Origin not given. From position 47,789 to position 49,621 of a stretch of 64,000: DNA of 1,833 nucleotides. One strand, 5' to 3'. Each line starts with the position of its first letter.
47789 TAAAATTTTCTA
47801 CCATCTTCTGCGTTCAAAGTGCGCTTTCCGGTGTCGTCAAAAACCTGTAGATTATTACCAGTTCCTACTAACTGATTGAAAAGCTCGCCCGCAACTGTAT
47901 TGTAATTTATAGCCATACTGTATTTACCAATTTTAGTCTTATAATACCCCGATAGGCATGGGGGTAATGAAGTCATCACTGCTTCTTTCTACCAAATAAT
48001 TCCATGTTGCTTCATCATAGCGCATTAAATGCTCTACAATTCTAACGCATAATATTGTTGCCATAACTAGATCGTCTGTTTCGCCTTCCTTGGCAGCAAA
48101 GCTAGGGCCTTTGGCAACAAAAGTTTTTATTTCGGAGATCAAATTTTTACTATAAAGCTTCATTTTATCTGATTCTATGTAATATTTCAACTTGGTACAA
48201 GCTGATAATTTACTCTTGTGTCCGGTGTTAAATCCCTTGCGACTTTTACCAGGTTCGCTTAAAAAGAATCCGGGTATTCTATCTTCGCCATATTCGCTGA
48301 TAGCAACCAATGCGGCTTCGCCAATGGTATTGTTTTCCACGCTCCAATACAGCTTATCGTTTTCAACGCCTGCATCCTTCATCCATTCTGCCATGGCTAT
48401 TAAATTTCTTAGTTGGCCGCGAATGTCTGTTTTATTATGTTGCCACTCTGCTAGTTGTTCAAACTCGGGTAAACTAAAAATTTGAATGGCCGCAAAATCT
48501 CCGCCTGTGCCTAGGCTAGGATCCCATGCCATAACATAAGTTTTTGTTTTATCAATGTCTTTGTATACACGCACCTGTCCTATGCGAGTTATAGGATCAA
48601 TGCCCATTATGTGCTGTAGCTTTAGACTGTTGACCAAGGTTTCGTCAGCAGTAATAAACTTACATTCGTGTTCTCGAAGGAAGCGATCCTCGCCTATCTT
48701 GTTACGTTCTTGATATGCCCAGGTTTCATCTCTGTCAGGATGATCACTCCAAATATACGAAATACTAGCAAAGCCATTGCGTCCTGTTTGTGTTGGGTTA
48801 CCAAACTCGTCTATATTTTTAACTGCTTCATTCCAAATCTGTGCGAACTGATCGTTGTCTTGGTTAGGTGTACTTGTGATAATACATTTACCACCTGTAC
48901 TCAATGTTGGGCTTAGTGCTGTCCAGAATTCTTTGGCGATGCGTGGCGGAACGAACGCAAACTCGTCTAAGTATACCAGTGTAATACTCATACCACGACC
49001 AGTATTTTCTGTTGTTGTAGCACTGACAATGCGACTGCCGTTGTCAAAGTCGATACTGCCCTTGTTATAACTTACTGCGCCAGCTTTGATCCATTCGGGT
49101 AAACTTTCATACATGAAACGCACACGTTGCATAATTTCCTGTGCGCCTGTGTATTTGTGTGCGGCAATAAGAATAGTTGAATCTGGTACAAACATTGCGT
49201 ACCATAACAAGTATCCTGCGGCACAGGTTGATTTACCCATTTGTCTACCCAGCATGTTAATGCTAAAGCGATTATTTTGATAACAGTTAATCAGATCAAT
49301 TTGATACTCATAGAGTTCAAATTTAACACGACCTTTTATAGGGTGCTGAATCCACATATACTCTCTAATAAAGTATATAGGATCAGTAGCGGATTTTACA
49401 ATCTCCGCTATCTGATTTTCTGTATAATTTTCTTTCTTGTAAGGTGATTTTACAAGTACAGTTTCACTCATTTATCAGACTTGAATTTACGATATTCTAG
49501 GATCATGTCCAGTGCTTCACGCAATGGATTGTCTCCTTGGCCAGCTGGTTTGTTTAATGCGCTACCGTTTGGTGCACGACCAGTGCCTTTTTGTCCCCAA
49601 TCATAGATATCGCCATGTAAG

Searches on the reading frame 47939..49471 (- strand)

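Call 9: search_protein_families(library=phrogs, proteins=[window:47939-49471:-], max_evalue=0.00001)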
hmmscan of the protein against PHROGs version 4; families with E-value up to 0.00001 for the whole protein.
window:47939-49471:- (510 aa): 11 families
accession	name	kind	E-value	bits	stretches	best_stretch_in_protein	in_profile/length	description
phrog_36964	-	head and packaging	1e-114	385.5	2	81-501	435-874/890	terminase large subunit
phrog_5989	-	head and packaging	2.3e-60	205.5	1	8-274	98-336/347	terminase large subunit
phrog_2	-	head and packaging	5.3e-47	162.1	1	45-477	259-590/807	terminase large subunit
phrog_7579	-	head and packaging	1.2e-19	71.5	1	68-284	18-225/239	terminase large subunit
phrog_38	-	head and packaging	6.4e-18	65.8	1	28-489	270-713/760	terminase large subunit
phrog_9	-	head and packaging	9.3e-16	58.8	1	27-221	184-380/812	terminase large subunit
phrog_32359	-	head and packaging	1.9e-13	51.5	1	6-152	46-189/210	terminase large subunit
phrog_26724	-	unknown function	6.5e-09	36.6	1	30-203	12-184/192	-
phrog_675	-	head and packaging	3.9e-08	33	1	25-214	18-203/576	terminase large subunit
phrog_15503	-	unknown function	3.2e-07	31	1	15-175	31-196/245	-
phrog_24361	-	head and packaging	1.4e-06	29.2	1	408-485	66-144/162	terminase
